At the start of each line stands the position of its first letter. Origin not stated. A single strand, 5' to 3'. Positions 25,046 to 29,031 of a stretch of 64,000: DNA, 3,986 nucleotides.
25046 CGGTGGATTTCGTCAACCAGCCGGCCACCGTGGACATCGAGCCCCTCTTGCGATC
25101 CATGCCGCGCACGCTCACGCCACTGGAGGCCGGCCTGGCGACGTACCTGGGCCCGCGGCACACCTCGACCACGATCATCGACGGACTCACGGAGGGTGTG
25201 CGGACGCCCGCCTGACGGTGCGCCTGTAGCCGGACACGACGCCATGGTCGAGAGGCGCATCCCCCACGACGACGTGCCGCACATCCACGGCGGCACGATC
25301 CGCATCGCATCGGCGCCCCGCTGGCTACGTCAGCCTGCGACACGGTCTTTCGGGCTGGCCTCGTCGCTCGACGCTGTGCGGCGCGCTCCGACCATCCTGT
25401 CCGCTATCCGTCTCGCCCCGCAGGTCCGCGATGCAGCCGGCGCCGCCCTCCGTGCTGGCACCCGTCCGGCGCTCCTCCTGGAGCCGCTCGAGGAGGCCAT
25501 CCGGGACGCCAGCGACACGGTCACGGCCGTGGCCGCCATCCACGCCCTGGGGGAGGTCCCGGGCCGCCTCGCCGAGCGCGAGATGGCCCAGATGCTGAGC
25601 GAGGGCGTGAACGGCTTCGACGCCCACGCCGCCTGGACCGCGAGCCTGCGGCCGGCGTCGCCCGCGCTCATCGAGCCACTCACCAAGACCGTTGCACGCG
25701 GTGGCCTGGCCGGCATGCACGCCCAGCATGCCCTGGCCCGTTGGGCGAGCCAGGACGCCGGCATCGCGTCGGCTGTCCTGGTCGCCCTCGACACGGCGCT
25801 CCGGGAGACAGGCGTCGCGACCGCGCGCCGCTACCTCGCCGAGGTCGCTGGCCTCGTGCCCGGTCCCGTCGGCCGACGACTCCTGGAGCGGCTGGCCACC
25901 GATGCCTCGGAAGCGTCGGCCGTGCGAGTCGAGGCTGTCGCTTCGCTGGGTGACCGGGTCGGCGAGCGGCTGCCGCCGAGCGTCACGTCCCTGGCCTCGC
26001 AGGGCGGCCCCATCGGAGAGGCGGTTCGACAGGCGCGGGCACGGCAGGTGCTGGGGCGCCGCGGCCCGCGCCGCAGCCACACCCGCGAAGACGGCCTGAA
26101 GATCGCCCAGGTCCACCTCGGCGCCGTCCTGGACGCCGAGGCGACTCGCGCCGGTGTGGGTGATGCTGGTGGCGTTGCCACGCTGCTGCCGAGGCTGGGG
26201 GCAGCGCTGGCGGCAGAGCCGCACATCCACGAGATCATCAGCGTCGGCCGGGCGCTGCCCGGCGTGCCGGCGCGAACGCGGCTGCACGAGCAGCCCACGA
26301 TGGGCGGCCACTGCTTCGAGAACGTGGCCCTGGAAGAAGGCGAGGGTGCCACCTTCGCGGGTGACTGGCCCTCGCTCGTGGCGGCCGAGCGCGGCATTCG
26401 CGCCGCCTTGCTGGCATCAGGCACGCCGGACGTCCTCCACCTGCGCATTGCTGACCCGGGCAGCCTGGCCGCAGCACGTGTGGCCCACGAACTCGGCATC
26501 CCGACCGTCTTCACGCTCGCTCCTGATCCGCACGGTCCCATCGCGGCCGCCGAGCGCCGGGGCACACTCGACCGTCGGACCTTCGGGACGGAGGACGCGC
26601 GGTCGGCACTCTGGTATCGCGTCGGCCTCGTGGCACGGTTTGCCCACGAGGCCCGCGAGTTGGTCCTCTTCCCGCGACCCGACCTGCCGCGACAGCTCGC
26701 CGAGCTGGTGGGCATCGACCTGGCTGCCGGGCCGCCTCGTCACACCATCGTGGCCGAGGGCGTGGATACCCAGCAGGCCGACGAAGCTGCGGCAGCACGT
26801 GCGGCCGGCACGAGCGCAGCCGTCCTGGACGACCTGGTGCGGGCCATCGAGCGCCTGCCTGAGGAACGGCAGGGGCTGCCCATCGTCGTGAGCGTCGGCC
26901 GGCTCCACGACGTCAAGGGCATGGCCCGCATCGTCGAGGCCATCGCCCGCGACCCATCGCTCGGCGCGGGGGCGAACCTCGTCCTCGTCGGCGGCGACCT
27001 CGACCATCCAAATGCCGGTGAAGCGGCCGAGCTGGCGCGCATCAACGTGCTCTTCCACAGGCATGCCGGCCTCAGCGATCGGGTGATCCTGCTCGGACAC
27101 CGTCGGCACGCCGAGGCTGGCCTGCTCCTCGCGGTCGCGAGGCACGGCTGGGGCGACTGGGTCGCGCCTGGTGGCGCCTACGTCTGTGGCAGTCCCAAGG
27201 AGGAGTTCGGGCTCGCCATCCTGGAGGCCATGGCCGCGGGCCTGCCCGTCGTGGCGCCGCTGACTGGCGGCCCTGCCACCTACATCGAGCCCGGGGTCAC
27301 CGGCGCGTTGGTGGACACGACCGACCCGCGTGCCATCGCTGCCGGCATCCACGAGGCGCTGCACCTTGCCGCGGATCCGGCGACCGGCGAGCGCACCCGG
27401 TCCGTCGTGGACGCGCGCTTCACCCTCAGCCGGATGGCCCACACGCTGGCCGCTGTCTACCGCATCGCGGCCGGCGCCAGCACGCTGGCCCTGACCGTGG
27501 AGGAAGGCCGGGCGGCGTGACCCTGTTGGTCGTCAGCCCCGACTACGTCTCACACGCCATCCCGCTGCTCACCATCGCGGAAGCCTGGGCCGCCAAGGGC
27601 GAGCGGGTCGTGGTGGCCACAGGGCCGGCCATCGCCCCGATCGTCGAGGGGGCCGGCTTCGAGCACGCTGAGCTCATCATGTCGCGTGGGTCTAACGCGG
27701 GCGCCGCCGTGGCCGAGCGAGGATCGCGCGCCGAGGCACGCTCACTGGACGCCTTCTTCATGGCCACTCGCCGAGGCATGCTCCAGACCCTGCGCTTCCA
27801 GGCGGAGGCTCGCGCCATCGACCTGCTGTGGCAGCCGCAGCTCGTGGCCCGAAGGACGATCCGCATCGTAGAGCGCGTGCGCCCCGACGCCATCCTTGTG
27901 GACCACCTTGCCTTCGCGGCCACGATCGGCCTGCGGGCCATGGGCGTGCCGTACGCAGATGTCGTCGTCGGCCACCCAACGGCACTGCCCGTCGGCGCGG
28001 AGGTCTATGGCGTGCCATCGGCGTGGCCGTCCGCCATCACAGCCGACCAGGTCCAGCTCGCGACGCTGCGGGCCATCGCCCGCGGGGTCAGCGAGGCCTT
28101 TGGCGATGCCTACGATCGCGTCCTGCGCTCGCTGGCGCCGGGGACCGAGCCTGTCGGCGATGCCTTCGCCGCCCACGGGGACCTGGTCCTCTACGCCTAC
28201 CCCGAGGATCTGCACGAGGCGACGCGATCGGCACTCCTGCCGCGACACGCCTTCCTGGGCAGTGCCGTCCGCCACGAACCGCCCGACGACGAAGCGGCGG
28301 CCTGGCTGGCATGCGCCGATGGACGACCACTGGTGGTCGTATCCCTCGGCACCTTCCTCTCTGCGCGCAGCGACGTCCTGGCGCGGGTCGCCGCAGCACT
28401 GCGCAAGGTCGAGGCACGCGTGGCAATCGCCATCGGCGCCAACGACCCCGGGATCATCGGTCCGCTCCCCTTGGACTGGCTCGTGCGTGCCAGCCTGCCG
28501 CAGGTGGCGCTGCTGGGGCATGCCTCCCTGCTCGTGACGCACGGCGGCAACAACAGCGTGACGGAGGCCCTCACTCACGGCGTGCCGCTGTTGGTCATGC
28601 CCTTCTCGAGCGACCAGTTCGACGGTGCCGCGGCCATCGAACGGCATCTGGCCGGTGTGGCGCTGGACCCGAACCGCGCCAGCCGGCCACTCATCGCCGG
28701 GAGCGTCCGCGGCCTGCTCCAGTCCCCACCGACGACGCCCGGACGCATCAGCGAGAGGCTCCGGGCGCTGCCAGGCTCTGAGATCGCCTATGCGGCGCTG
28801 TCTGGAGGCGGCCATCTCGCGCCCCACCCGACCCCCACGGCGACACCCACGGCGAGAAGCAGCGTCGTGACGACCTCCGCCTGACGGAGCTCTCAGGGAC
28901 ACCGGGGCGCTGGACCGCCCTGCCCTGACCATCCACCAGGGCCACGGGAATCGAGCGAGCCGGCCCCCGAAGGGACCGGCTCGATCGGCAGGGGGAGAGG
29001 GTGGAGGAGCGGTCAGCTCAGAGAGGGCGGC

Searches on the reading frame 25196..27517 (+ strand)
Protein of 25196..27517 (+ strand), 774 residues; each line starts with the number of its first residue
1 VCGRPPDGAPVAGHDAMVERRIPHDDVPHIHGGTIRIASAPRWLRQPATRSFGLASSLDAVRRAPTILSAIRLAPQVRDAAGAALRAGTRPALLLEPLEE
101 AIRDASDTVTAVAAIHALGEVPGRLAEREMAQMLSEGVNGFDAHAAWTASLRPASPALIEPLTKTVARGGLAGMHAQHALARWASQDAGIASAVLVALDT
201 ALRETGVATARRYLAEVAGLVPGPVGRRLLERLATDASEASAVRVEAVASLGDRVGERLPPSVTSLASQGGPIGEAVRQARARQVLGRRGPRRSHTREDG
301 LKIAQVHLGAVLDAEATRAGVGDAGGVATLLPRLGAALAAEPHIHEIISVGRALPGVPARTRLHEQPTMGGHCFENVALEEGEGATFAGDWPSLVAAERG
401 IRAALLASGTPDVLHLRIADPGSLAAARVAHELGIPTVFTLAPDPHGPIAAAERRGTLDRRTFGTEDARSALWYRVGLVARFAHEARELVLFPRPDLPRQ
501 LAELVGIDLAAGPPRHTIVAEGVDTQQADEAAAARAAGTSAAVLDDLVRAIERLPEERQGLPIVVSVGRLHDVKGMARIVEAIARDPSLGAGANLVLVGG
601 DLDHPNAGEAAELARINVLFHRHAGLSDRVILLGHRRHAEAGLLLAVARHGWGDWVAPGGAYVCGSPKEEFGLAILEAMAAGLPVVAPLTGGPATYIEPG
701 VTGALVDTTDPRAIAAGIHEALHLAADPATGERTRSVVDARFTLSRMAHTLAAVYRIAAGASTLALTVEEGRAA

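Call 32: search_protein_families(library=pfam, proteins=[window:25196-27517:+], max_evalue=0.001)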
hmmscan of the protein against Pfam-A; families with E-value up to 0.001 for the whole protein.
window:25196-27517:+ (774 aa): 3 families
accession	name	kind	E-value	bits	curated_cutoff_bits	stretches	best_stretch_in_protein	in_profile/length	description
PF00534.26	Glycos_transf_1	-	6.4e-21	75.1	26.4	1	557-724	11-158/172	Glycosyl transferases group 1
PF13692.12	Glyco_trans_1_4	-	7.2e-18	65.7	27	1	562-722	2-140/142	Glycosyl transferases group 1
PF13439.12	Glyco_transf_4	-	2.1e-05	25.1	28.5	1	325-526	2-169/170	Glycosyltransferase Family 4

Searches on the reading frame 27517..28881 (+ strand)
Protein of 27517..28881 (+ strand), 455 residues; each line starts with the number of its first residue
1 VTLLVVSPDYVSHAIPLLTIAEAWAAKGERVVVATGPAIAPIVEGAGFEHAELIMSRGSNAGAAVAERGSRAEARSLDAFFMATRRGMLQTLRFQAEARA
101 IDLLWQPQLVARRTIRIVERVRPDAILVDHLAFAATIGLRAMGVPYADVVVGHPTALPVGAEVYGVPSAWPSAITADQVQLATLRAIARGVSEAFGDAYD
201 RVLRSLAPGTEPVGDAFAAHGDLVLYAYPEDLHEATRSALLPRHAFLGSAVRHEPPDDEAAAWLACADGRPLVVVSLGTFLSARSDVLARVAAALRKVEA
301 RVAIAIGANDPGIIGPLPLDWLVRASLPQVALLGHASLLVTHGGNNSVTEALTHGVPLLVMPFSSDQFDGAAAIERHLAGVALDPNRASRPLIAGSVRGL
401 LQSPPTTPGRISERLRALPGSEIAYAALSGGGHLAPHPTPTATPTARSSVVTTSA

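Call 32: search_protein_families(library=pfam, proteins=[window:27517-28881:+], max_evalue=0.001)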
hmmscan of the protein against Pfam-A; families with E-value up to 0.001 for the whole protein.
window:27517-28881:+ (455 aa): 3 families
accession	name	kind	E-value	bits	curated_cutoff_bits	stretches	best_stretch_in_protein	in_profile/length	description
PF00201.24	UDPGT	-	8.7e-21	74.7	19.5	1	241-390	244-395/499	UDP-glucoronosyl and UDP-glucosyl transferase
PF06722.18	EryCIII-like_C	-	2.6e-10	40.9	31.7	1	291-407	3-119/145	Erythromycin biosynthesis protein CIII-like, C-terminal domain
PF04101.22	Glyco_tran_28_C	-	8.9e-07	29.5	22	1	332-393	68-133/166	Glycosyltransferase family 28 C-terminal domain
